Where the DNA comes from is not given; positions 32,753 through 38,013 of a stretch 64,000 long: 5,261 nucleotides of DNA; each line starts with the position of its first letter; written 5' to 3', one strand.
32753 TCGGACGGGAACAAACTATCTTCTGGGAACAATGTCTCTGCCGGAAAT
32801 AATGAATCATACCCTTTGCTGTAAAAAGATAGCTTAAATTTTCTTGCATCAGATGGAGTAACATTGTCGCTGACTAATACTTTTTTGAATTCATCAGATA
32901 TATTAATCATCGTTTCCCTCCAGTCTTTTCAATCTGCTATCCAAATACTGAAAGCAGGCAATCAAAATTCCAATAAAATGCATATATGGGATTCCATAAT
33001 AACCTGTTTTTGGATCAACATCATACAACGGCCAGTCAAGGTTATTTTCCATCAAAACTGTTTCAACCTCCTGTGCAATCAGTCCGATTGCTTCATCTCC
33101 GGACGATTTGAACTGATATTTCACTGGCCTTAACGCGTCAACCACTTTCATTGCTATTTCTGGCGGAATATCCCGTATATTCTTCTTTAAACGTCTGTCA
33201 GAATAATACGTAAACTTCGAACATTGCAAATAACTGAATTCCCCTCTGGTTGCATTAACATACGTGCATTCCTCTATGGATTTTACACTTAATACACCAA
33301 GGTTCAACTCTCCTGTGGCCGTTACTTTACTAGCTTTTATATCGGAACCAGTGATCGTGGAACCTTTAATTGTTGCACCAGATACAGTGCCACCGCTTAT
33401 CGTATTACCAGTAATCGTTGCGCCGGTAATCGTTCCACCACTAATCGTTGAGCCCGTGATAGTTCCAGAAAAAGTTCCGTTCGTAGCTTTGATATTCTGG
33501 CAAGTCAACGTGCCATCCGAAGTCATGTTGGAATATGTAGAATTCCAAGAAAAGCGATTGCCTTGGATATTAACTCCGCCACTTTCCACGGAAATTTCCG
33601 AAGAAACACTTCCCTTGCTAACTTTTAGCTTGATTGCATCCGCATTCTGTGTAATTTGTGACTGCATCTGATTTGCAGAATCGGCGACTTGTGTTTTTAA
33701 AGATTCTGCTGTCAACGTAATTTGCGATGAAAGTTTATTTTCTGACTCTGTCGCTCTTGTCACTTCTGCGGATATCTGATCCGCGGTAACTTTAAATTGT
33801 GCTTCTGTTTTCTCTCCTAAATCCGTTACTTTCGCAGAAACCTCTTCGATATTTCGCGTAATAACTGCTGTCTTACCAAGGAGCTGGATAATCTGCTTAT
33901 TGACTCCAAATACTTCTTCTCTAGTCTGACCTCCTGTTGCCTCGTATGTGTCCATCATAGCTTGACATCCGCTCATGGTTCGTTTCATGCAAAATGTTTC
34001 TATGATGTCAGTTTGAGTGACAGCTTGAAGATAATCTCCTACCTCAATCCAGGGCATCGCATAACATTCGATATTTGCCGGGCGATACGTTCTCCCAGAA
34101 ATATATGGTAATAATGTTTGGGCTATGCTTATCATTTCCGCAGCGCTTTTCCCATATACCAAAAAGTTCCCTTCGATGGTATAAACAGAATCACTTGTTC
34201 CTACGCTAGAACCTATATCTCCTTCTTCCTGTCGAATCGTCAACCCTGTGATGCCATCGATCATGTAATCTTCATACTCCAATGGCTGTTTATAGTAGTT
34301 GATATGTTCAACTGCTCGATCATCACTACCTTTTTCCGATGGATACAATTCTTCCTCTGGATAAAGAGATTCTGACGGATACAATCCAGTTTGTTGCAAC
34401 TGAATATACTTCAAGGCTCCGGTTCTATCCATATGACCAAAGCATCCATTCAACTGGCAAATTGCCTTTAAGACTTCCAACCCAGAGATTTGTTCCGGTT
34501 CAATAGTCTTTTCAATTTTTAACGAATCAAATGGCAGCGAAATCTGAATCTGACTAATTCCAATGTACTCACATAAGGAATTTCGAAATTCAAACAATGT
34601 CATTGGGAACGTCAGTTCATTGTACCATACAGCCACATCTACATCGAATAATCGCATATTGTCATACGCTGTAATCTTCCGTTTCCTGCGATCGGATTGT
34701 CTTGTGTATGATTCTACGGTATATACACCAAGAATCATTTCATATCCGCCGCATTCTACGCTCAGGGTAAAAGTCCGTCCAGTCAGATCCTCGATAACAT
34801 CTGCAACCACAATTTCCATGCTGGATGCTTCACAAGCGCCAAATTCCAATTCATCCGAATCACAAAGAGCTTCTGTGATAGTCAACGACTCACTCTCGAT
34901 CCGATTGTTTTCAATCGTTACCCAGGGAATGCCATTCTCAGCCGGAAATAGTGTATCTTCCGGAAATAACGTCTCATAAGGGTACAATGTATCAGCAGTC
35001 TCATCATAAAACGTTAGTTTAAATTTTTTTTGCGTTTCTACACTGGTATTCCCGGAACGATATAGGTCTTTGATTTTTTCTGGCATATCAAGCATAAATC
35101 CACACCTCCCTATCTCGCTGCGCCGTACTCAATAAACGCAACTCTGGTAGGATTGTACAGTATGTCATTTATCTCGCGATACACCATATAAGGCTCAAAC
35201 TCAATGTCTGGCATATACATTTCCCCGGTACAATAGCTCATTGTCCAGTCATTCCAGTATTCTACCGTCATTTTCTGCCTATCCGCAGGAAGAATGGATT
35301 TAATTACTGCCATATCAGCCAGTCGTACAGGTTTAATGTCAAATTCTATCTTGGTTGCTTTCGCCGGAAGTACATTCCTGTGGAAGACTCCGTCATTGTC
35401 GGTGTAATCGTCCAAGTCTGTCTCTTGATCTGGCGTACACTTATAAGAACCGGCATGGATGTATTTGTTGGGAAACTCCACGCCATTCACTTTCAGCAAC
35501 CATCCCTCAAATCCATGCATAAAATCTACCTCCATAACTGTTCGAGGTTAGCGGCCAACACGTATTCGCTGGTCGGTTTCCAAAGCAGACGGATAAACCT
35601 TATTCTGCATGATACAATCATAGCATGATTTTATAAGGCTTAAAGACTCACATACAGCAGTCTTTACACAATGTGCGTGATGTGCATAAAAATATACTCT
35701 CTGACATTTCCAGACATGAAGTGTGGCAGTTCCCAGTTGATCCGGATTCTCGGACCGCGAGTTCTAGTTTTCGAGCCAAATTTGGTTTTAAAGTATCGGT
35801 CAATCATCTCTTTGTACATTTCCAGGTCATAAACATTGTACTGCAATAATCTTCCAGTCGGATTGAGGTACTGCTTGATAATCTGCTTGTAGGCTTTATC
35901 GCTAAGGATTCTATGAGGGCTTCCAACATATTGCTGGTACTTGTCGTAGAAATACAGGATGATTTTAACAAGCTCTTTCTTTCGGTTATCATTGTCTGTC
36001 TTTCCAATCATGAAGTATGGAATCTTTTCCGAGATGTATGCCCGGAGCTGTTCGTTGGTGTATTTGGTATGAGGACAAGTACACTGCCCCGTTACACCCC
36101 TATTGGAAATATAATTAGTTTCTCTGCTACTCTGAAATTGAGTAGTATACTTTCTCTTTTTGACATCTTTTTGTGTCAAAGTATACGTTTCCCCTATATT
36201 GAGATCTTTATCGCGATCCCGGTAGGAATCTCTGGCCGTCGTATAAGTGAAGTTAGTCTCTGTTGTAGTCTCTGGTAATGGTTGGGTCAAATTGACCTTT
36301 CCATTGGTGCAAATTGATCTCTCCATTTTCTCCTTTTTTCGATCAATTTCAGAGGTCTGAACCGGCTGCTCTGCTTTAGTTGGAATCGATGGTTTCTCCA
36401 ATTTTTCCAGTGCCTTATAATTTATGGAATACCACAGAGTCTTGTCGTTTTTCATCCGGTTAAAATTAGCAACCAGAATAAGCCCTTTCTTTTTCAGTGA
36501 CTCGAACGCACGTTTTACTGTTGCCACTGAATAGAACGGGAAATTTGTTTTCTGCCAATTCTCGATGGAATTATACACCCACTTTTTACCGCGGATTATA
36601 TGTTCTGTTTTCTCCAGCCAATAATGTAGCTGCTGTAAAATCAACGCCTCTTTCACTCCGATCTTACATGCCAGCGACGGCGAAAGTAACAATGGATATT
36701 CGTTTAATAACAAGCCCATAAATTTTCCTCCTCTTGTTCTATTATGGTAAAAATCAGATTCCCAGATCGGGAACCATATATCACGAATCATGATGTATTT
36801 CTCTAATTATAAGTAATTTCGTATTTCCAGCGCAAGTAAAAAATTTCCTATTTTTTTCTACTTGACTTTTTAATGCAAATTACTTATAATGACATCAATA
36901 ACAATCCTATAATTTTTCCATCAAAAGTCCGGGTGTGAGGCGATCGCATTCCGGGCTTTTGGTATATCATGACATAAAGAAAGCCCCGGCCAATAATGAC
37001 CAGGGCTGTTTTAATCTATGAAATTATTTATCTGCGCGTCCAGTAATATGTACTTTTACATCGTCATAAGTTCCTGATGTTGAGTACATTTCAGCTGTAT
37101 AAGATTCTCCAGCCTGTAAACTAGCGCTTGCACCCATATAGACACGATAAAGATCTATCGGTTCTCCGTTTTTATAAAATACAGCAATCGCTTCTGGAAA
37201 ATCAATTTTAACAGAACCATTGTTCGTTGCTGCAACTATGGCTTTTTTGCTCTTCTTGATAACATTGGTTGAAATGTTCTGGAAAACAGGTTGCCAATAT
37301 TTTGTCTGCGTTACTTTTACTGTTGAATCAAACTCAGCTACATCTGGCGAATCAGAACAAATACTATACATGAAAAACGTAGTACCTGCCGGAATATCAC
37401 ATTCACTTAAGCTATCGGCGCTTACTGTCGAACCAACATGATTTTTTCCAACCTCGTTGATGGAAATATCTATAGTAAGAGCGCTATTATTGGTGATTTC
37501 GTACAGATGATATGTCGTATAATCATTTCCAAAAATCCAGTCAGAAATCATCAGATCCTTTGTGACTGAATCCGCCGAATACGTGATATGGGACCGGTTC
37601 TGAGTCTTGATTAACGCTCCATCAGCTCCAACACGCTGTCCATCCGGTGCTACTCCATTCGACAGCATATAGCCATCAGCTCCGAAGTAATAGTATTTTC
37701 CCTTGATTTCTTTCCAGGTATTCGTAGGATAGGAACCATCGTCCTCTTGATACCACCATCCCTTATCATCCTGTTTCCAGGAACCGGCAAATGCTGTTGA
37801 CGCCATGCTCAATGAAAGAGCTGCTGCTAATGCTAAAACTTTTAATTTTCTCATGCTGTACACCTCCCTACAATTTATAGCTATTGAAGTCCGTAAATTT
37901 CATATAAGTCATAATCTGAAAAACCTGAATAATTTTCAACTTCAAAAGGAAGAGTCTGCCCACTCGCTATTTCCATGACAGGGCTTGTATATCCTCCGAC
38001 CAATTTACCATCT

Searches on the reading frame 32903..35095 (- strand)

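Call 35: search_protein_families(library=phrogs, proteins=[window:32903-35095:-], max_evalue=0.00001)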
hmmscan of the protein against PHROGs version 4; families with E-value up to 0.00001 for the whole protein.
window:32903-35095:- (730 aa): 10 families
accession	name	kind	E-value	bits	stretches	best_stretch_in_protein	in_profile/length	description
phrog_18190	-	unknown function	1.3e-160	537.2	1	59-688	29-641/723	-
phrog_5668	-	tail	1e-19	70.9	1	426-726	1251-1555/1567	tail fiber protein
phrog_1980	-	tail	1.1e-15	58.9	1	428-726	141-427/449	tail fiber protein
phrog_6616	-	tail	2.6e-14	53.1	1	59-358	33-312/991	tail protein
phrog_7841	-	unknown function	5.5e-12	46.4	1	632-726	395-485/489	-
phrog_8215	-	tail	4.8e-10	39.4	1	612-714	889-981/1000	baseplate wedge initiator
phrog_7121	-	tail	1.4e-08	34.3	1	432-687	614-859/927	tail fiber protein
phrog_28992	-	unknown function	2.7e-07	31.1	1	592-684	208-299/343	-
phrog_18186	-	tail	8.8e-07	29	1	496-681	346-534/582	baseplate wedge subunit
phrog_33972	-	tail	3.8e-06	26.3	1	399-513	357-472/714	tail protein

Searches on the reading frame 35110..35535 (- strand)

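Call 35: search_protein_families(library=phrogs, proteins=[window:35110-35535:-], max_evalue=0.00001)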
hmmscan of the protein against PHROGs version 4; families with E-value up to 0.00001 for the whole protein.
window:35110-35535:- (141 aa): 1 family
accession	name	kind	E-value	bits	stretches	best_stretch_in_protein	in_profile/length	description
phrog_1194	-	unknown function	3.1e-17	63.6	1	11-137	3-125/125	-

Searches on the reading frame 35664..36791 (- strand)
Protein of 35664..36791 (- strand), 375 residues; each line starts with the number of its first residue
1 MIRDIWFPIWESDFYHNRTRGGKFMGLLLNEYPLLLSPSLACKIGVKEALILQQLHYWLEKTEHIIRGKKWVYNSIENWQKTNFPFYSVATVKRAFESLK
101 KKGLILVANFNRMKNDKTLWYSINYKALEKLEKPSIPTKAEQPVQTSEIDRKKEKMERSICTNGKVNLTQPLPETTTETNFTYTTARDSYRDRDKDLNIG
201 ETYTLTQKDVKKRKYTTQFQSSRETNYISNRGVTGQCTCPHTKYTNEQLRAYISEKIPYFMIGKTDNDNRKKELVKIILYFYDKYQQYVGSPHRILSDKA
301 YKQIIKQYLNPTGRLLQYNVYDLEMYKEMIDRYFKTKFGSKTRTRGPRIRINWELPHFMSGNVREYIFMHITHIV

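Call 35: search_protein_families(library=phrogs, proteins=[window:35664-36791:-], max_evalue=0.00001)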
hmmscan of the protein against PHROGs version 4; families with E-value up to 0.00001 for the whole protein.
window:35664-36791:- (375 aa): 6 families
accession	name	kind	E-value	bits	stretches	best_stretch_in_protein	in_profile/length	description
phrog_6493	-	DNA, RNA and nucleotide metabolism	1.3e-39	137.1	1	27-189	5-152/261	DnaD-like helicase loader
phrog_11233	-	DNA, RNA and nucleotide metabolism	2.5e-19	70.8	1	39-141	9-115/297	replication initiation protein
phrog_428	-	DNA, RNA and nucleotide metabolism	1.9e-16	61.3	1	24-189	78-220/455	replication initiation protein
phrog_678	-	DNA, RNA and nucleotide metabolism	7.2e-11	43.2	1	49-198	76-196/346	replication initiation O-like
phrog_20659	-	unknown function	3.2e-06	28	1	38-189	9-147/264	-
phrog_391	-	DNA, RNA and nucleotide metabolism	5.8e-06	27.2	1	42-214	13-183/298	replication initiation O-like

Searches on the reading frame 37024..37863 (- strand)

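Call 35: search_protein_families(library=phrogs, proteins=[window:37024-37863:-], max_evalue=0.00001)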
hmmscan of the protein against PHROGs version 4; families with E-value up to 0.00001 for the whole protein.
window:37024-37863:- (279 aa): 3 families
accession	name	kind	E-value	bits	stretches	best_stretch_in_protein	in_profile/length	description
phrog_7854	-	lysis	5.3e-20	73.2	1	10-69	75-133/304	endolysin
phrog_6745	-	lysis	5e-10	39.8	1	20-73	221-275/396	endolysin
phrog_38078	-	unknown function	6.7e-06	26.5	0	25-87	339-408/423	-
